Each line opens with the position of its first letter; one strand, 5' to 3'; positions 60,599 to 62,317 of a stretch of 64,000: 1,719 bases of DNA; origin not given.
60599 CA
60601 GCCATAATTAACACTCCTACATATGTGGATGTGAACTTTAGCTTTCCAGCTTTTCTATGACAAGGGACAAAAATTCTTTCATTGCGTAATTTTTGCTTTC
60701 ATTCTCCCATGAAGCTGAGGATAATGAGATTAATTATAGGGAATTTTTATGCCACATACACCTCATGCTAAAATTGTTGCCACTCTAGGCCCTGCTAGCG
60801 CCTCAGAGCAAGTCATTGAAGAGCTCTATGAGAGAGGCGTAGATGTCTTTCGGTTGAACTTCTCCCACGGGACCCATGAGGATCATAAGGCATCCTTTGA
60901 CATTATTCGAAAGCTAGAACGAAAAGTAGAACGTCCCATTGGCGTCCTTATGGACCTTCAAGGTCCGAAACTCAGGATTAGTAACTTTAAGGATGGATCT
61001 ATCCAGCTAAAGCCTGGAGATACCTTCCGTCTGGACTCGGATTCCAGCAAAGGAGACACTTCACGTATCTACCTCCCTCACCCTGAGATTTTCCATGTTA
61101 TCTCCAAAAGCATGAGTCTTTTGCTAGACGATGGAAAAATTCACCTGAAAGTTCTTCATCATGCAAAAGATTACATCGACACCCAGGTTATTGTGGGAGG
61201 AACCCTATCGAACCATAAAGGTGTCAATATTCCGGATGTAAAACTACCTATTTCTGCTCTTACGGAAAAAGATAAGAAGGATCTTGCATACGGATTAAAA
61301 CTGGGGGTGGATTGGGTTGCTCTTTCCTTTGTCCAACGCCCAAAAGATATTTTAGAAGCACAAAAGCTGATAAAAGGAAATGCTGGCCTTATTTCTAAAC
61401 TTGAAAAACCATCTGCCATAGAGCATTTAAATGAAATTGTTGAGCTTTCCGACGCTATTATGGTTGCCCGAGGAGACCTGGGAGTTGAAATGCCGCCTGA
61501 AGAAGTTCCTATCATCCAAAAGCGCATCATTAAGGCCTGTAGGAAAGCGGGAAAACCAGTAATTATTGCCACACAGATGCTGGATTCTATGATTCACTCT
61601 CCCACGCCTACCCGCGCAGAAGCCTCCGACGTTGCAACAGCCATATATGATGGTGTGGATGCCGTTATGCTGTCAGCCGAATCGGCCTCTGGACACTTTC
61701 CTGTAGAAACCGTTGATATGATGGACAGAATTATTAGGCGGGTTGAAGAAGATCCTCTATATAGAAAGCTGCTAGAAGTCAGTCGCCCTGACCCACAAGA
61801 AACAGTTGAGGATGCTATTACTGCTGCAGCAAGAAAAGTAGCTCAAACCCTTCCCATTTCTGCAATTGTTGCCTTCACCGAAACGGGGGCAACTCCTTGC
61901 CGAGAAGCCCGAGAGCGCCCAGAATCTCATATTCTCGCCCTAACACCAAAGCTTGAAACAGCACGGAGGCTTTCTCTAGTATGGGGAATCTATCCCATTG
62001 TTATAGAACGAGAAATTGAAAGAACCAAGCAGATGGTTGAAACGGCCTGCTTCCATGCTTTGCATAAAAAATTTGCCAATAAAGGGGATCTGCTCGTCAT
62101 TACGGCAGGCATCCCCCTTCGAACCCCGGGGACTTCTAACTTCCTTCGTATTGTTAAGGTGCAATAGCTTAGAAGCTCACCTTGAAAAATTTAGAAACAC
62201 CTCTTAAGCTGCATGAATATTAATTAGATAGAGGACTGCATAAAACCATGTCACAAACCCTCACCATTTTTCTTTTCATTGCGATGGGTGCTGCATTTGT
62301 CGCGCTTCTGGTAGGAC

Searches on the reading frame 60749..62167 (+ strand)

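Call 78: search_protein_families(library=pfam, proteins=[window:60749-62167:+], max_evalue=0.00001)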
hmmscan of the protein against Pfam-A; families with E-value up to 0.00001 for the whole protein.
window:60749-62167:+ (472 aa): 2 families
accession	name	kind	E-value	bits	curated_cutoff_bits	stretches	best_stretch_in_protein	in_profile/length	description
PF00224.27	PK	-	5.6e-110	367.9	30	1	6-322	3-328/328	Pyruvate kinase, barrel domain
PF02887.21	PK_C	-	5.7e-33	113.9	28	1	355-469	1-114/114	Pyruvate kinase, alpha/beta domain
